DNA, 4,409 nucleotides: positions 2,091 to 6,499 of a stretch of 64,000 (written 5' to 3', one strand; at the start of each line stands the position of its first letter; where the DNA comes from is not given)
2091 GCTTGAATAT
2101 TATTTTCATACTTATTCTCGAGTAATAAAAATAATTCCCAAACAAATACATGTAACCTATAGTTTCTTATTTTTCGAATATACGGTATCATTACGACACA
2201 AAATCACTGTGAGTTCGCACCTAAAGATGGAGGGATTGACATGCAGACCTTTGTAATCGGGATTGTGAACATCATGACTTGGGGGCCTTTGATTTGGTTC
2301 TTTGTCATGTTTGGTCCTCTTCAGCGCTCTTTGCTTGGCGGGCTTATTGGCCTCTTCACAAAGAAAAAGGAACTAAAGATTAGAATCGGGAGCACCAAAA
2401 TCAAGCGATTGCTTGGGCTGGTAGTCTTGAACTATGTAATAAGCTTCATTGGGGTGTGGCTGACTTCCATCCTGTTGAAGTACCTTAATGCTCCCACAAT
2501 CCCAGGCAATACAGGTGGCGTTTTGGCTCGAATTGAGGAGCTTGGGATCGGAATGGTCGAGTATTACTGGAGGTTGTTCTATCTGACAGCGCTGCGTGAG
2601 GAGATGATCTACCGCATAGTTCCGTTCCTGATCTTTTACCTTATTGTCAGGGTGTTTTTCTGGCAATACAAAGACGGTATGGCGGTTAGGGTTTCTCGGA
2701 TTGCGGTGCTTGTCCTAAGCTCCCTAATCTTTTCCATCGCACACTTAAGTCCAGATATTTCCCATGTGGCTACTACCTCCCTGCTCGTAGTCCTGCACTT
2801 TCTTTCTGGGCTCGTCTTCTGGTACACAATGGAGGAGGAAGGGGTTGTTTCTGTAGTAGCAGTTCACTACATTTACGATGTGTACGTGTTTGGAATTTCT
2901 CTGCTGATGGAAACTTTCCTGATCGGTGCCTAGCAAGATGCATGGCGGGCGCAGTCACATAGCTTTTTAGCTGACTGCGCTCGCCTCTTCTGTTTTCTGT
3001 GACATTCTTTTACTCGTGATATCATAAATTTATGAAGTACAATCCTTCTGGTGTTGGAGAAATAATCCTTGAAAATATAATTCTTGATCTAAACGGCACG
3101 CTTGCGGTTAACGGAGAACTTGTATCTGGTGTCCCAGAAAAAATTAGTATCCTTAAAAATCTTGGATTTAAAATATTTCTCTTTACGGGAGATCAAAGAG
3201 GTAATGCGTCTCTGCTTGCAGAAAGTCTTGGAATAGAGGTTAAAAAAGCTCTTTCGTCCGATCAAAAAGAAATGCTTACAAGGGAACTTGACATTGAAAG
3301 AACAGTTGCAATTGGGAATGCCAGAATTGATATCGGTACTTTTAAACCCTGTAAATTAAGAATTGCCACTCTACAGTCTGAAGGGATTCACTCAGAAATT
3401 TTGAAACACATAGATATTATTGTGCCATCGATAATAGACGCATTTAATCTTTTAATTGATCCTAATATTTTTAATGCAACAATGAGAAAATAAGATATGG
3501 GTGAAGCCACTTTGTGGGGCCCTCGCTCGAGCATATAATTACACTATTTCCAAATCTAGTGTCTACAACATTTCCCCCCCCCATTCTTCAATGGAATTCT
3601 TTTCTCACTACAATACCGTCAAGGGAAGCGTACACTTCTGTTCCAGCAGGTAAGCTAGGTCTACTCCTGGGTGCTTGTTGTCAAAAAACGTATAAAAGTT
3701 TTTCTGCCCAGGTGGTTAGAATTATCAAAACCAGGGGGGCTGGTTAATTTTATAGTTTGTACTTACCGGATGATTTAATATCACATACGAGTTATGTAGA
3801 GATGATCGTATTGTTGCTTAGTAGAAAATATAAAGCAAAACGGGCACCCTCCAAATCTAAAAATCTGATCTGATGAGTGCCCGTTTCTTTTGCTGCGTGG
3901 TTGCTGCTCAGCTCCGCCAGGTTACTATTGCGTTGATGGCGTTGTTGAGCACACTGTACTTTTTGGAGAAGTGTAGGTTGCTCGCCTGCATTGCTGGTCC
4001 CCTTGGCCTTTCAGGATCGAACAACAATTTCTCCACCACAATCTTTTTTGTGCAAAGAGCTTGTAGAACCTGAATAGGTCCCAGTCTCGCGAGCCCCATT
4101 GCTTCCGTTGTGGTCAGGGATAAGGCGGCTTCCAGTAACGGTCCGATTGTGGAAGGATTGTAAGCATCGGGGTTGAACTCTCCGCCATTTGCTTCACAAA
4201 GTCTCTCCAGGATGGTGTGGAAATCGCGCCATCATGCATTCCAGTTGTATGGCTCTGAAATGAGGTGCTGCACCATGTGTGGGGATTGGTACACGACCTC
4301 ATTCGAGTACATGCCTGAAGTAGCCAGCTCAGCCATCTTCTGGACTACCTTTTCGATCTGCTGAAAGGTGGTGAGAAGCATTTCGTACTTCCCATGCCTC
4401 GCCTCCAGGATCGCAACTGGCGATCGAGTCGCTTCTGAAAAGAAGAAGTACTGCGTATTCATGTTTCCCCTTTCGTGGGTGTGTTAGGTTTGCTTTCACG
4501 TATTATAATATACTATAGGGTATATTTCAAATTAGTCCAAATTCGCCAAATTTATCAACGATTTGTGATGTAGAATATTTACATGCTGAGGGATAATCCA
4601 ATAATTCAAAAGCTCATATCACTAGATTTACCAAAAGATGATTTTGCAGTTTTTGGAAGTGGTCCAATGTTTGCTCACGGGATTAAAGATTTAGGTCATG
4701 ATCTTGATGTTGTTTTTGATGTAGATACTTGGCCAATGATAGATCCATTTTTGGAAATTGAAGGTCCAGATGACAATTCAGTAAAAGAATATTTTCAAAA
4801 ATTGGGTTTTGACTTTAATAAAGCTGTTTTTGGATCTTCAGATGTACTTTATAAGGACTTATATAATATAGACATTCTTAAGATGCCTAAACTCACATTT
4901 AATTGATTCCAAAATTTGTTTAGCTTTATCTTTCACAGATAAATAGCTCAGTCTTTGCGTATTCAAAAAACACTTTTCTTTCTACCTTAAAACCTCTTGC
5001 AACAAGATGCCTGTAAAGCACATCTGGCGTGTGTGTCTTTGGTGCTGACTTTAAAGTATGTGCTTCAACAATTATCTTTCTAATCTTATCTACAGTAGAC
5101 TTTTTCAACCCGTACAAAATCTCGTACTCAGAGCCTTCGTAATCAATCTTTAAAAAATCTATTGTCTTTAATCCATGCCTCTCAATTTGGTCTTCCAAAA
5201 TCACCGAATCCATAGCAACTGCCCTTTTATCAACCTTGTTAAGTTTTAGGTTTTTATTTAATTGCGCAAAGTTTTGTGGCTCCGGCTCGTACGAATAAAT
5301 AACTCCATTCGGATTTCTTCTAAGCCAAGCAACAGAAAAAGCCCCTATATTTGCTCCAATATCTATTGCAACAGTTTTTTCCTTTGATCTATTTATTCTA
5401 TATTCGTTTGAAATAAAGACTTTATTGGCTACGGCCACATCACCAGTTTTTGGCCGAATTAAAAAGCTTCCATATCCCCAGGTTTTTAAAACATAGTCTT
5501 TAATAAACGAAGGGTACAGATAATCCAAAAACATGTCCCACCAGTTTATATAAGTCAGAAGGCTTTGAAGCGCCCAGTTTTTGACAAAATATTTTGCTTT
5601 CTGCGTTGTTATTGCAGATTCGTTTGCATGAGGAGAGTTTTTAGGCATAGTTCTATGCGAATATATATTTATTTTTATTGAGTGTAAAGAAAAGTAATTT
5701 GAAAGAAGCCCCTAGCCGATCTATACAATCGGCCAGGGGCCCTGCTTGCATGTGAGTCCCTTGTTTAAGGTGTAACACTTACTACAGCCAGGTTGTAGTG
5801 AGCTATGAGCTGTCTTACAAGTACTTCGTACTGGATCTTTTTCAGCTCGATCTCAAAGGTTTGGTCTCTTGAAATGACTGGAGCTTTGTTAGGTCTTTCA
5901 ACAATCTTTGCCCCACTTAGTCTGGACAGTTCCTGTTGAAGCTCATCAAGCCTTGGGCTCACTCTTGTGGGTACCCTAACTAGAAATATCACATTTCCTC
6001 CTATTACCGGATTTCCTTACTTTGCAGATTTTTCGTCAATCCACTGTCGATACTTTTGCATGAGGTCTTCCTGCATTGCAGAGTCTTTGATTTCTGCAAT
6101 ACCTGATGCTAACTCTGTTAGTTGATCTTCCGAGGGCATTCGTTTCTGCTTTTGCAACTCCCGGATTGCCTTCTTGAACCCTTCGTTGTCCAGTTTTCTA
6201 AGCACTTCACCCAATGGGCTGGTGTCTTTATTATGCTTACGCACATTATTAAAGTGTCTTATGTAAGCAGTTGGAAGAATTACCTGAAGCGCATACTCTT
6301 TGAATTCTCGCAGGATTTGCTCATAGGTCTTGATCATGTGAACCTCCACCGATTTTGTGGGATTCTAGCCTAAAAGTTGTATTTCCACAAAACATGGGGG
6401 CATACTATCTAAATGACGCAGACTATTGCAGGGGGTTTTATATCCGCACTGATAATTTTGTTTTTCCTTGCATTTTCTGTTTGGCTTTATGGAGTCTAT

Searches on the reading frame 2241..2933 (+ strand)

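Call 72: search_protein_families(library=pfam, proteins=[window:2241-2933:+], max_evalue=0.1)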
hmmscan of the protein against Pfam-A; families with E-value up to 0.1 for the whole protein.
window:2241-2933:+ (230 aa): 1 family
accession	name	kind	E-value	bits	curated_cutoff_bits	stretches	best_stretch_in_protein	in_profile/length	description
PF02517.21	Rce1-like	-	4.8e-05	24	22.4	1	110-214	9-92/93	Type II CAAX prenyl endopeptidase Rce1-like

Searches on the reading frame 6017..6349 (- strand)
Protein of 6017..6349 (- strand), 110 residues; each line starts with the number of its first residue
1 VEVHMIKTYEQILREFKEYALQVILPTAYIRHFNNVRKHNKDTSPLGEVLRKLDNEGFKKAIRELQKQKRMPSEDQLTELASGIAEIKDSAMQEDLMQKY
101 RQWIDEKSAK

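Call 72: search_protein_families(library=pfam, proteins=[window:6017-6349:-], max_evalue=0.1)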
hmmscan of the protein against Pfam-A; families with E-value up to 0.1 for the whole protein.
window:6017-6349:- (110 aa): 3 families
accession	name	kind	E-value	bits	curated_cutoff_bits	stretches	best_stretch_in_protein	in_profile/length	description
PF08336.16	P4Ha_N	-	0.00087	19.6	25.3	1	29-89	58-119/135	Prolyl 4-Hydroxylase alpha-subunit, N-terminal region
PF18476.7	PIN_8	-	0.017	15.5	26.1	1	10-106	38-127/227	PIN like domain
PF10436.14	BCDHK_Adom3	-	0.036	14.4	24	1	28-99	60-120/160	Mitochondrial branched-chain alpha-ketoacid dehydrogenase kinase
